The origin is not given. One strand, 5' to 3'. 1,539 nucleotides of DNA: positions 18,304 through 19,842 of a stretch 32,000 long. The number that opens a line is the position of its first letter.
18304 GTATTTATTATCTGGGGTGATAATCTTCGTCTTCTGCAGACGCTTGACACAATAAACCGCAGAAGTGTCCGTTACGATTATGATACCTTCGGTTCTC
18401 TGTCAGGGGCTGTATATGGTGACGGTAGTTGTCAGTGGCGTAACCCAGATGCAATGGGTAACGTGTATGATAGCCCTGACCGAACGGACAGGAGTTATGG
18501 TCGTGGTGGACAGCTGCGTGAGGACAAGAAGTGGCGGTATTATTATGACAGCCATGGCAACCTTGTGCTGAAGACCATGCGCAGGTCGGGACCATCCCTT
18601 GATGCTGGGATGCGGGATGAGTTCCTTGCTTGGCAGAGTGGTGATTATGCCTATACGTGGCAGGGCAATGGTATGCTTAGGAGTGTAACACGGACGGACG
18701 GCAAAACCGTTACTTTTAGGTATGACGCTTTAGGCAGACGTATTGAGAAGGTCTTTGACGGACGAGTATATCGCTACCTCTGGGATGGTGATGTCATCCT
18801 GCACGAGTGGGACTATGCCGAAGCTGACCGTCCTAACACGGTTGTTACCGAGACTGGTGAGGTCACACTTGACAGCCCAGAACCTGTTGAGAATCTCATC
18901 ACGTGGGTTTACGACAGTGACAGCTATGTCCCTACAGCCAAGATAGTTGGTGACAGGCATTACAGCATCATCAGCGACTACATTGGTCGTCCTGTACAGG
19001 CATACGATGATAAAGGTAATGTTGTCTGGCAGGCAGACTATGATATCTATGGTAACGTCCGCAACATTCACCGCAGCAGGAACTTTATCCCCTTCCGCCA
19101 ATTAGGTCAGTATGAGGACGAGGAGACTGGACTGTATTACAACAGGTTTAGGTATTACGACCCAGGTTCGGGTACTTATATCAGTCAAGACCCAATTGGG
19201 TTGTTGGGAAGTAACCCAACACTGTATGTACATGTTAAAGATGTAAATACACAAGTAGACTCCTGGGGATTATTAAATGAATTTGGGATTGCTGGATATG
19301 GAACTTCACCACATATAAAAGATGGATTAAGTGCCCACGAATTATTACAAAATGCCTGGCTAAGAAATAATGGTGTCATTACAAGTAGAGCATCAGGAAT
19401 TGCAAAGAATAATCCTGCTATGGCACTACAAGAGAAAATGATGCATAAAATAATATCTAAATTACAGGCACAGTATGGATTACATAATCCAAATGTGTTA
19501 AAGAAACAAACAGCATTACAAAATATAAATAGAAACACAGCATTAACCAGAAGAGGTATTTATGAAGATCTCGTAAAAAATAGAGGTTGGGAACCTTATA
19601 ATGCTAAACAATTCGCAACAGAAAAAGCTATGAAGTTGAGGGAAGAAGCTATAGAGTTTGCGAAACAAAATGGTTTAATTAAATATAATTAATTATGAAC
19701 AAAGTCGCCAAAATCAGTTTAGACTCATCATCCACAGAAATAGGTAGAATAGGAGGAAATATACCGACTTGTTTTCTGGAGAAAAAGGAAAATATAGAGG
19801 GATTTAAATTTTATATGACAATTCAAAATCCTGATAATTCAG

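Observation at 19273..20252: Cassette-1 toxin tip has no catalytic motif I can recognise, and is paired with a DUF1963-like immunity candidate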

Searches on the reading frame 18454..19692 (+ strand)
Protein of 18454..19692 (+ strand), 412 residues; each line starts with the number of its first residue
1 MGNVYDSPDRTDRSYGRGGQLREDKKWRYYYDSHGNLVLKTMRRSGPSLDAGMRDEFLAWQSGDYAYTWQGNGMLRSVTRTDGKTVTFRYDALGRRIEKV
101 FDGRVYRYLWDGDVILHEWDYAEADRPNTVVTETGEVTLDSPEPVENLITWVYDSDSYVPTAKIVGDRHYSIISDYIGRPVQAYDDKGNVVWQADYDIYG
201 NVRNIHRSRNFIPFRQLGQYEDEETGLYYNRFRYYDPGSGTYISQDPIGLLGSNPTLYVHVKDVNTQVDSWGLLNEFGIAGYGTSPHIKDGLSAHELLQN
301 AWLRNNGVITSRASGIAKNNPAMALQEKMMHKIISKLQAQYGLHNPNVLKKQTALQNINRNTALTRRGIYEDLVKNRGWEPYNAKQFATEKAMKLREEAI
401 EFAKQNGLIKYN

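Call 3: search_protein_families(library=pfam, proteins=[window:18454-19692:+], max_evalue=1)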
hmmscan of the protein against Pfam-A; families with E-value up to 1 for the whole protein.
window:18454-19692:+ (412 aa): 4 families
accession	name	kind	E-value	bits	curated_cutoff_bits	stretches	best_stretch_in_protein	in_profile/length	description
PF03527.20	RHS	-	6.6e-08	32.7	27.9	1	175-204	7-36/38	RHS protein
PF05593.20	RHS_repeat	-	1.8e-07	31.8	22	1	72-98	4-30/38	RHS Repeat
PF25023.1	TEN_YD-shell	-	0.00033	19.3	50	1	55-203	692-823/909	Teneurin YD-shell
PF19127.6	Choline_bind_3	-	0.69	10.3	27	0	18-38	23-43/47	Choline-binding repeat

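Call 4: search_protein_families(library=ncbifam, proteins=[window:18454-19692:+], max_evalue=1)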
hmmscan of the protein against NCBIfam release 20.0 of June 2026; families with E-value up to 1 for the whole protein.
window:18454-19692:+ (412 aa): 3 families
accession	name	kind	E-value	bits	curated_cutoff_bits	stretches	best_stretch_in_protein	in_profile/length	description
NF041261.1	RHS_core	equivalog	1.5e-21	76.1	2000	2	158-273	1151-1261/1261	RHS element core protein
TIGR03696.1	Rhs_assc_core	domain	4.1e-16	59.2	32.5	1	196-272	1-75/76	RHS repeat-associated core domain-containing protein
TIGR01643.1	YD_repeat_2x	repeat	8e-08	32.5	15.8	3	78-100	10-32/42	YD repeat-containing protein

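Call 48: list_cluster_members(proteins=[P0008, P0007, P0016, P0021, window:18454-19692:+, window:19695-20252:+, P0070, P0083, P0091])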
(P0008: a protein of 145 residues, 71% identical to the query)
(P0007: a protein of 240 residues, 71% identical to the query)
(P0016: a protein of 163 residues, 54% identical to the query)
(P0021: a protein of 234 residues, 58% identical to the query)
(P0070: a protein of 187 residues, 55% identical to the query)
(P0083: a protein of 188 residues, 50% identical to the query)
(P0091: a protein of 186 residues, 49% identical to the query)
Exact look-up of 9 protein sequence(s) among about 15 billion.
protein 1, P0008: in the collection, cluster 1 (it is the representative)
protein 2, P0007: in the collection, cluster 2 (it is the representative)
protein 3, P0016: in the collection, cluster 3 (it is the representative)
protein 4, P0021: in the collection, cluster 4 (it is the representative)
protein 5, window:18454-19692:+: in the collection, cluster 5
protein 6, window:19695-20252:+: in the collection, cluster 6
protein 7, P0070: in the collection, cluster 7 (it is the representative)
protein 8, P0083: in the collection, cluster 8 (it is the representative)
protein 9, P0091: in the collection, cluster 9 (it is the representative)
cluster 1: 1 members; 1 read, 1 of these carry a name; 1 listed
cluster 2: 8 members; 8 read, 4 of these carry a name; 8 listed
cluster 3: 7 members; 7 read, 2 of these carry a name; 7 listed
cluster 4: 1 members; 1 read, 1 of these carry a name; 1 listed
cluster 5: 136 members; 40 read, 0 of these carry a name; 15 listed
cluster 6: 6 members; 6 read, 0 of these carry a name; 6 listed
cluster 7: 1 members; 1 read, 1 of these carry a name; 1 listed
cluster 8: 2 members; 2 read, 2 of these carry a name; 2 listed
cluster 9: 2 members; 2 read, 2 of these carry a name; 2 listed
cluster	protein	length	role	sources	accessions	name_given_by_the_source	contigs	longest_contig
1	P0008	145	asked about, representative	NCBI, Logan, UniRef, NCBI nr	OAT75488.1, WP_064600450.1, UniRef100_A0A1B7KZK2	hypothetical protein A9B99_14335 [Mangrovibacter phragmitis] | Tox-SHH domain-containing protein n=1 Tax=Mangrovibacter phragmitis TaxID=1691903 ...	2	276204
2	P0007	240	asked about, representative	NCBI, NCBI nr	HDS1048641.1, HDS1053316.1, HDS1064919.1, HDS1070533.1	TPA: RHS domain-containing protein [Pseudomonas putida] | hypothetical protein DM483_08610 [Pseudomonas sp. SMT-1]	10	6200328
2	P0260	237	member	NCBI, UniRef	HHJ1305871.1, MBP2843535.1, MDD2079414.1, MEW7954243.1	RHS domain-containing protein, partial [Pseudomonas putida] | RHS repeat domain-containing protein n=1 Tax=Pseudomonas TaxID=286 RepID=UPI001AECCDC9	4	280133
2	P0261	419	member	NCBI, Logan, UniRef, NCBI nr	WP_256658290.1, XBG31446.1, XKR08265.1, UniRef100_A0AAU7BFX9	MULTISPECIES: RHS repeat domain-containing protein [unclassified Pseudomonas] | RHS repeat-associated core domain-containing protein n=1 Tax=Pseudomonas sp. 13.2 ... | RHS repeat-associated core domain-containing protein [Pseudomonas sp. SWI36]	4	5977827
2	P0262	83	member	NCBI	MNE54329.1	hypothetical protein D3C80_1491010 [compost metagenome]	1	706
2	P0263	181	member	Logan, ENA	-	-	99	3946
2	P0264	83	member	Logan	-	-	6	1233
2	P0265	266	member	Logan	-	-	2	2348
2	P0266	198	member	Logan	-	-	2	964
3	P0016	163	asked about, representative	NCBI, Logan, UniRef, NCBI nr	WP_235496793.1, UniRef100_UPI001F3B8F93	RHS repeat-associated core domain-containing protein [Aneurinibacillus migulanus] | hypothetical protein n=1 Tax=Aneurinibacillus migulanus TaxID=47500 RepID=UPI001F3B8F93 | hypothetical protein [Aneurinibacillus migulanus]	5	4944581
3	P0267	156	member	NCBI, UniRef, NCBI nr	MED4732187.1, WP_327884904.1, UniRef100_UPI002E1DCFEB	hypothetical protein P9597_29515 [Aneurinibacillus migulanus] | hypothetical protein n=1 Tax=Aneurinibacillus migulanus TaxID=47500 RepID=UPI002E1DCFEB | hypothetical protein [Aneurinibacillus migulanus]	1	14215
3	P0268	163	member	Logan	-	-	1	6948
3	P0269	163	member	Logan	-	-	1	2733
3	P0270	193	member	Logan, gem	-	-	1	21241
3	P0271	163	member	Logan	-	-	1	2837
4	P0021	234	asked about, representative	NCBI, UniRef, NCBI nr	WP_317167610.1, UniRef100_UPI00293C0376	RHS repeat-associated core domain-containing protein [Chryseobacterium sp. c4a] | RHS repeat domain-containing protein n=1 Tax=Chryseobacterium sp. c4a TaxID=1573582 ...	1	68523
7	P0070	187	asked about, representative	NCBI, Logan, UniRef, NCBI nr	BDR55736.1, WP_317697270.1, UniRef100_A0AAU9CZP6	hypothetical protein [Xylocopilactobacillus apis] | DUF1963 domain-containing protein n=1 Tax=Xylocopilactobacillus apis TaxID=2932183 ...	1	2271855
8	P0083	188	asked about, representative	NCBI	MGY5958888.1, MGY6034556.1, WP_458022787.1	DUF1963 domain-containing protein [Kosakonia sp. BK9b]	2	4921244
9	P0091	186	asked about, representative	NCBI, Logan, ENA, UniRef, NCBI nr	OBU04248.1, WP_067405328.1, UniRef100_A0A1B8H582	hypothetical protein [Morganella psychrotolerans] | DUF1963 domain-containing protein n=1 Tax=Morganella psychrotolerans TaxID=368603 ...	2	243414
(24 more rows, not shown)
